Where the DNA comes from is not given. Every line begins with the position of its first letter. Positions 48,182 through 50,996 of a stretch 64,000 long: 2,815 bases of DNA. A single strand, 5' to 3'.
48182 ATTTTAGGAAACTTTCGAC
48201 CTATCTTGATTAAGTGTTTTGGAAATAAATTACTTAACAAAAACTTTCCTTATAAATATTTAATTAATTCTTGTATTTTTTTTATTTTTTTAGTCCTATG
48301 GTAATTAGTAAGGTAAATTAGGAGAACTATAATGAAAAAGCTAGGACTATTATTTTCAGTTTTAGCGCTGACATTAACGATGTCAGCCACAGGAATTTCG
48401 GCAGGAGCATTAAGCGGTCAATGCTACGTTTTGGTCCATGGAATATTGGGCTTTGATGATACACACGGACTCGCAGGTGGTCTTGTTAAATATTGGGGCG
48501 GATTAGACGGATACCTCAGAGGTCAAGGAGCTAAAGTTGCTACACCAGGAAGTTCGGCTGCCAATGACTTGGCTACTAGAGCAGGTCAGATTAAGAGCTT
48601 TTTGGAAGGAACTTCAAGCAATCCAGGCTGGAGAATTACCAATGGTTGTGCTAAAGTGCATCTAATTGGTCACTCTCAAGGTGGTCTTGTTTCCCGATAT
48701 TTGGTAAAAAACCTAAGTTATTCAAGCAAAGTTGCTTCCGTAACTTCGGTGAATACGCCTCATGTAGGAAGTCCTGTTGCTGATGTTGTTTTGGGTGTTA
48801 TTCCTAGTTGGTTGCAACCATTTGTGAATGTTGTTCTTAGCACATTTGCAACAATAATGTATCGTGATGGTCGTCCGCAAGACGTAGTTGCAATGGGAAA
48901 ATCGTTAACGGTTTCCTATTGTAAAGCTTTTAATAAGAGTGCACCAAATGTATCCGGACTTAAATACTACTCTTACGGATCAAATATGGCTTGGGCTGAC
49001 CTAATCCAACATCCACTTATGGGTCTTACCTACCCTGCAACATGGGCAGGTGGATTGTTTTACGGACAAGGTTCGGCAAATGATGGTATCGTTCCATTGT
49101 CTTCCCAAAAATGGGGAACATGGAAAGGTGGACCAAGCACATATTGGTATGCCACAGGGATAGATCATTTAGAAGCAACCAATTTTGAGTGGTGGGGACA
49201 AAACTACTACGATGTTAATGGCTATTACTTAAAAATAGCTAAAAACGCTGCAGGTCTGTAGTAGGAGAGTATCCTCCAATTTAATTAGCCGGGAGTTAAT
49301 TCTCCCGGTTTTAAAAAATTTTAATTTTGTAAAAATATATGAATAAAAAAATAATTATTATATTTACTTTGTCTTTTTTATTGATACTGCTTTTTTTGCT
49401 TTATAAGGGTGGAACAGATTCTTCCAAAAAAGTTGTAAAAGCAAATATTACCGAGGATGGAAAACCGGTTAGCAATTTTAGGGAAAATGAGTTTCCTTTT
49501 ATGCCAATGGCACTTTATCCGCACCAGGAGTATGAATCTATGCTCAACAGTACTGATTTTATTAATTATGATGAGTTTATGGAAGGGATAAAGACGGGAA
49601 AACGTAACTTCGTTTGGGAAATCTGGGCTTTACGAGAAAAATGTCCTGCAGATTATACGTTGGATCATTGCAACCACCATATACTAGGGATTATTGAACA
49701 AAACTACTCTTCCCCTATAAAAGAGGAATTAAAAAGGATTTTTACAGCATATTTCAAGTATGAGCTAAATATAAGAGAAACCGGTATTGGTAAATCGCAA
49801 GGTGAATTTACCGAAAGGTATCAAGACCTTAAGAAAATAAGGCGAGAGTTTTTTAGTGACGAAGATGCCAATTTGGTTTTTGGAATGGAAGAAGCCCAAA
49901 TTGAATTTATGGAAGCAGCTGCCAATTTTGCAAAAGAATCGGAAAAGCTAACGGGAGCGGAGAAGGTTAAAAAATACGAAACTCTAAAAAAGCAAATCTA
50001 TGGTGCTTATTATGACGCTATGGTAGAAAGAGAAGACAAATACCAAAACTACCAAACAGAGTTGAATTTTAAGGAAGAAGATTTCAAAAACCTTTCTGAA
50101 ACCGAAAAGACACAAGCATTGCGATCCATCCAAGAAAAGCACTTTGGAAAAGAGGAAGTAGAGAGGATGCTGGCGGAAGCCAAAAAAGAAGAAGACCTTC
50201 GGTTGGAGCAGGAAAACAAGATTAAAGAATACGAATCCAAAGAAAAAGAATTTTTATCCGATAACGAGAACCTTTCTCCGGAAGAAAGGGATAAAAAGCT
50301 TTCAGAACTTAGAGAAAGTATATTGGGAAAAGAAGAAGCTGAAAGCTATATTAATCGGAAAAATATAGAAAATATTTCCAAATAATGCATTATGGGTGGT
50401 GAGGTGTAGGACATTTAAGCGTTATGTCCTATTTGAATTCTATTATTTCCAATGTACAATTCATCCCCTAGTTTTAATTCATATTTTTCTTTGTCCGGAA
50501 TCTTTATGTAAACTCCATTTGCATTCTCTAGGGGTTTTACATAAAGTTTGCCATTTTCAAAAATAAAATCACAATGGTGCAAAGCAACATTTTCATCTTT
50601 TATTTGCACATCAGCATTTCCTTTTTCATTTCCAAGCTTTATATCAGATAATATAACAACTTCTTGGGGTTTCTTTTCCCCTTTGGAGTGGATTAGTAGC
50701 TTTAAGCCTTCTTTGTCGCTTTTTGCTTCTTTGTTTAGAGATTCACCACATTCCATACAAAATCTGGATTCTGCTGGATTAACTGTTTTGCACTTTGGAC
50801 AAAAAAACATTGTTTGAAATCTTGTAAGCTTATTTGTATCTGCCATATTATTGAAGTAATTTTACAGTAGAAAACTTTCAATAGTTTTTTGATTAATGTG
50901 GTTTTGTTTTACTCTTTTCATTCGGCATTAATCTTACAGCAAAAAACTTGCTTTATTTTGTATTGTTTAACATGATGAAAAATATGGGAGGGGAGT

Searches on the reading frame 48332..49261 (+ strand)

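Call 26: search_protein_families(library=pfam, proteins=[window:48332-49261:+])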
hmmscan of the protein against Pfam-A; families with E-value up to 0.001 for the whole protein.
window:48332-49261:+ (309 aa): 6 families
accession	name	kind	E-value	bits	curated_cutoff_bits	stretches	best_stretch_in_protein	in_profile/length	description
PF00561.26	Abhydrolase_1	-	9.5e-07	29.2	25.8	1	107-167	69-130/245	alpha/beta hydrolase fold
PF02089.21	Palm_thioest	-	2e-06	28.1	26.8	1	107-147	73-113/254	Palmitoyl protein thioesterase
PF07819.20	PGAP1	-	5.9e-06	26.6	24.3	1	106-149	90-134/233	PGAP1-like alpha/beta domain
PF05057.20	DUF676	-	0.00012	22.1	20.3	1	106-150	77-131/217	Putative serine esterase (DUF676)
PF24096.1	DUF7379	-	0.00016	22.1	33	1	107-152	70-120/191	Domain of unknown function (DUF7379)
PF12697.13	Abhydrolase_6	-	0.00041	21.5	26.3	1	62-166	35-117/217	Alpha/beta hydrolase family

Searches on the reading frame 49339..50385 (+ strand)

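Call 5: search_protein_families(library=pfam, proteins=[window:49339-50385:+])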
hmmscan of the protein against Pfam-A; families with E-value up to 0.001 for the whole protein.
window:49339-50385:+ (348 aa): 1 family
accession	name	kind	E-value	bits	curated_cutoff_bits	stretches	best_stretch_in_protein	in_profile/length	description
PF03280.19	Lipase_chap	-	2.6e-18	67.1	25.7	1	135-331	2-189/192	Proteobacterial lipase chaperone protein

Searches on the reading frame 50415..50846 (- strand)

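Call 5: search_protein_families(library=pfam, proteins=[window:50415-50846:-])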
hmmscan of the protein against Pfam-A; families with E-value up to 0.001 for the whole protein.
window:50415-50846:- (143 aa): 4 families
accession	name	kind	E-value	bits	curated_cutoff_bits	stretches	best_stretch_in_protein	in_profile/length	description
PF00498.31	FHA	-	6.2e-09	36.6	20.7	1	71-133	3-67/67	FHA domain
PF12773.13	DZR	-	3e-06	27.7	27.3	1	16-38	1-23/45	Double zinc ribbon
PF13240.11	Zn_Ribbon_1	-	7.2e-06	26.1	25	1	15-36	1-22/23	zinc-ribbon domain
PF16697.10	Yop-YscD_cpl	-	1e-05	26.1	33.2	1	68-141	18-92/94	Inner membrane component of T3SS, cytoplasmic domain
